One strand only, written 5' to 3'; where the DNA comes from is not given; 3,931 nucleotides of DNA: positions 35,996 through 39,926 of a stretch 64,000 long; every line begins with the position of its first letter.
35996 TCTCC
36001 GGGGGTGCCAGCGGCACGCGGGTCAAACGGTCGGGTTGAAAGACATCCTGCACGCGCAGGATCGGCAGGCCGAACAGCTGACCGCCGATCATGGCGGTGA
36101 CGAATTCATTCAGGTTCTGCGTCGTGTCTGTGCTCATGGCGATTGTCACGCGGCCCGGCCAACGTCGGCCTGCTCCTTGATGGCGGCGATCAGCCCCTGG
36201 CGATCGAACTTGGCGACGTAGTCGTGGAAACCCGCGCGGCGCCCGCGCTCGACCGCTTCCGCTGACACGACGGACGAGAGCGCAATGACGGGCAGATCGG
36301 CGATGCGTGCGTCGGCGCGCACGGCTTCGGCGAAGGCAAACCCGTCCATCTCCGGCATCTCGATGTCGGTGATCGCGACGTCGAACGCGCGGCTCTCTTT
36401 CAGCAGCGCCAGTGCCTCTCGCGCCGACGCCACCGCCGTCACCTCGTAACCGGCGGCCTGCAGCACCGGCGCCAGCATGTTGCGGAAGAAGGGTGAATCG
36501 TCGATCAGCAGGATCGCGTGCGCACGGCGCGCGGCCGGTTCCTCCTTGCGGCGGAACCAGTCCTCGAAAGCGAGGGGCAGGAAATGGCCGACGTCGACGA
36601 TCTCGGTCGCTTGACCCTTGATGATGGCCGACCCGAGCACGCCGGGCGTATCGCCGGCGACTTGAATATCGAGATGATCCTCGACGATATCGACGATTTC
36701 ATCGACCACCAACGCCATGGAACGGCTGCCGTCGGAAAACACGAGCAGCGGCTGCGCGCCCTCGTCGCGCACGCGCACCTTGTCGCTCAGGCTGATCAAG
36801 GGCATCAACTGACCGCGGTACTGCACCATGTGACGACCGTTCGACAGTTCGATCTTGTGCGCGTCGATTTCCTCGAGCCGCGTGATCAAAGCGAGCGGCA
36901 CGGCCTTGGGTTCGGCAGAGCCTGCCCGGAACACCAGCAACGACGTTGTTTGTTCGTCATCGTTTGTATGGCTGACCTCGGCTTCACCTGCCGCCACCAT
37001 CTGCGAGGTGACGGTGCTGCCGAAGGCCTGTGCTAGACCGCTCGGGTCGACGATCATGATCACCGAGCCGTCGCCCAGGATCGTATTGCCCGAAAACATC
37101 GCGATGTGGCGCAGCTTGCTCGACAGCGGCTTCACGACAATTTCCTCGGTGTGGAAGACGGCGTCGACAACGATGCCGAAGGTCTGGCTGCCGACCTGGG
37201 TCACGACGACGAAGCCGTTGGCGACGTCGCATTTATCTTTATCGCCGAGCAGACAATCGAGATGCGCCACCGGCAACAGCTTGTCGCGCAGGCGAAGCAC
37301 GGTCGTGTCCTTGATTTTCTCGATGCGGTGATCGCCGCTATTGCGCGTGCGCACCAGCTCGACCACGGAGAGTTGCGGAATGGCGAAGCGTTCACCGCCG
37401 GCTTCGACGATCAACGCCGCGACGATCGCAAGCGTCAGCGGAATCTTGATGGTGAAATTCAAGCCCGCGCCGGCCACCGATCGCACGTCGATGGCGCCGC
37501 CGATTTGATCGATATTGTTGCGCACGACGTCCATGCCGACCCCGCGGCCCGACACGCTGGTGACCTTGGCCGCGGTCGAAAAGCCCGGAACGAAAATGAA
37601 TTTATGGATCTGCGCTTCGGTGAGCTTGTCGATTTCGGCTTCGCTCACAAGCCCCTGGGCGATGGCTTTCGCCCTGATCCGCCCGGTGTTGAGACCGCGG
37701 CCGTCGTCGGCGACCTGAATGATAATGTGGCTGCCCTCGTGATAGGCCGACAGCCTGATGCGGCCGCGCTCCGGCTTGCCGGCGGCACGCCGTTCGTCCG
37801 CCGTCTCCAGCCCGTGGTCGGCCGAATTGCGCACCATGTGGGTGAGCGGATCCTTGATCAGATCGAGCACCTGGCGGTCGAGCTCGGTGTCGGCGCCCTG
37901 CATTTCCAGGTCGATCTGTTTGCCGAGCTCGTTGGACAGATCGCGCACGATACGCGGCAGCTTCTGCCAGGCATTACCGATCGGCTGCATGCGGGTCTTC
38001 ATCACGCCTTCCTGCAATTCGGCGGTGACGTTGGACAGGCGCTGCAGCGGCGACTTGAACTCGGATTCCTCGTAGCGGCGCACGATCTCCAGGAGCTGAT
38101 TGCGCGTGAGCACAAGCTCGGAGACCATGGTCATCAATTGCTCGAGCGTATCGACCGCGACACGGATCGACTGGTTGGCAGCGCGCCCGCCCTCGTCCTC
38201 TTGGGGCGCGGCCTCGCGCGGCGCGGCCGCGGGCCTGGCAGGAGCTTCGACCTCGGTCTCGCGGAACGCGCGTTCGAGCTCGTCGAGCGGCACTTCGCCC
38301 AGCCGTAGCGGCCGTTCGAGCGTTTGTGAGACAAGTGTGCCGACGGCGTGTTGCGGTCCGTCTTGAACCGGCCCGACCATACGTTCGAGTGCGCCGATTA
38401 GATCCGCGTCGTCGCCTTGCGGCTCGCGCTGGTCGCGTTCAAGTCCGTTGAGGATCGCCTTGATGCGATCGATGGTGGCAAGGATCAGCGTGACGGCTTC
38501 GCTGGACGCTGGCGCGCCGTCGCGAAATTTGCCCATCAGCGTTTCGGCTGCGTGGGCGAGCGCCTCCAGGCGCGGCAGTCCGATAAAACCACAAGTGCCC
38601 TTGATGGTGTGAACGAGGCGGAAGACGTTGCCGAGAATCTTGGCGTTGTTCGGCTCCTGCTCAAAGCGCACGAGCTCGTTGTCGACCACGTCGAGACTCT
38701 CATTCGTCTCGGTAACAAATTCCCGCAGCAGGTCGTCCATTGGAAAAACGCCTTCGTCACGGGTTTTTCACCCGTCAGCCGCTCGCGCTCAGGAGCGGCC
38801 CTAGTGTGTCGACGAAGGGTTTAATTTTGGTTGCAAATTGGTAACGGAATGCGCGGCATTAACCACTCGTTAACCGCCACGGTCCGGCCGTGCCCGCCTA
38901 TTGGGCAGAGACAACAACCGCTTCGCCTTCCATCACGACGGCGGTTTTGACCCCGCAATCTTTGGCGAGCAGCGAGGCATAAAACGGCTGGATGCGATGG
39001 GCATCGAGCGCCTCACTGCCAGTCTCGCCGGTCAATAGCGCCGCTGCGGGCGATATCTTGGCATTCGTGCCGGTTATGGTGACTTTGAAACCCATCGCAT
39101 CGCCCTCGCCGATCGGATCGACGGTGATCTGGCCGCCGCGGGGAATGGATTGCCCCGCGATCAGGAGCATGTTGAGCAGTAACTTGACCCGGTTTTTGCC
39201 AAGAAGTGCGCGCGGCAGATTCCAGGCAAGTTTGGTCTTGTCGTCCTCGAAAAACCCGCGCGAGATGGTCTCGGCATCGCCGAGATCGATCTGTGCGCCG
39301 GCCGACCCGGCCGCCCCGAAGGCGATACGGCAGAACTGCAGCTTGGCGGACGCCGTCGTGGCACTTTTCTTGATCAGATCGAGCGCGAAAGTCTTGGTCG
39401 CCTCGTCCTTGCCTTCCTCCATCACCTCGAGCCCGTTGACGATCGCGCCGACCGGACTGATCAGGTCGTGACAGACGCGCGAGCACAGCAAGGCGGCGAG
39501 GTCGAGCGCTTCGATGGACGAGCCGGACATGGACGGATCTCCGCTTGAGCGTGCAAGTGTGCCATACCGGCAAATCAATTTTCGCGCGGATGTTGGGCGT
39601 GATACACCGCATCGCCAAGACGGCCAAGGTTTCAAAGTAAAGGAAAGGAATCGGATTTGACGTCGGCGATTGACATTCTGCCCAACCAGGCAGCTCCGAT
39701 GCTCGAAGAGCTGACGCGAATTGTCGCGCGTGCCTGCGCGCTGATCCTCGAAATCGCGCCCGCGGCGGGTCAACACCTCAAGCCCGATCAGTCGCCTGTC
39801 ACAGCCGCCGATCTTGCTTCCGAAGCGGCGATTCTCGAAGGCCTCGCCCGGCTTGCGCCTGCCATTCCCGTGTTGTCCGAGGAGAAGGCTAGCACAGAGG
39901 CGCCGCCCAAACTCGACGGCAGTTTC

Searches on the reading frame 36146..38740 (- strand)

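Call 69: search_protein_families(library=pfam, proteins=[window:36146-38740:-], max_evalue=0.001)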
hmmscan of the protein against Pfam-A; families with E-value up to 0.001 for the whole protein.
window:36146-38740:- (864 aa): 5 families
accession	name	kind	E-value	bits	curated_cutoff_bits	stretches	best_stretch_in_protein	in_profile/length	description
PF01584.24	CheW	-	1.3e-35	122.4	23.5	2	442-571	2-135/138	CheW-like domain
PF00072.30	Response_reg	-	2.6e-21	76.3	30.2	1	743-854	1-110/111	Response regulator receiver domain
PF01627.28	Hpt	-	5.2e-15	55.9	24.6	1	3-95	1-83/84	Hpt domain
PF02895.20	H-kinase_dim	-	6.5e-15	55.8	23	1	189-249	1-68/68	Signal transducing histidine kinase, homodimeric domain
PF02518.31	HATPase_c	-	1.6e-14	54.7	26.4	1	297-436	4-110/111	Histidine kinase-, DNA gyrase B-, and HSP90-like ATPase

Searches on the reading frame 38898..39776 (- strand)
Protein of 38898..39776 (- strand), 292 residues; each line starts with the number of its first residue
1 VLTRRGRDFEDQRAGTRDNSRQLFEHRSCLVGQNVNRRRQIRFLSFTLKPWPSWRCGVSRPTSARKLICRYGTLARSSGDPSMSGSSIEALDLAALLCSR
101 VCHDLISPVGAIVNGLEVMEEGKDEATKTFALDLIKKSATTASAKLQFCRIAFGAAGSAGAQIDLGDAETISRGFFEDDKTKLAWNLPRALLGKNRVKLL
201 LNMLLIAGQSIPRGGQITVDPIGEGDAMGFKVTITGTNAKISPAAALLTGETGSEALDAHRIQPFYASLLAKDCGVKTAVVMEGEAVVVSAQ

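Call 69: search_protein_families(library=pfam, proteins=[window:38898-39776:-], max_evalue=0.001)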
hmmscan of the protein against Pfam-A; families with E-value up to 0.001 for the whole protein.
window:38898-39776:- (292 aa): 1 family
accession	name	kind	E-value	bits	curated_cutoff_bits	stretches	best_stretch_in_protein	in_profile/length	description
PF10090.15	HPTransfase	-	1.3e-33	115.8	22.9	1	166-285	2-122/123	Histidine phosphotransferase C-terminal domain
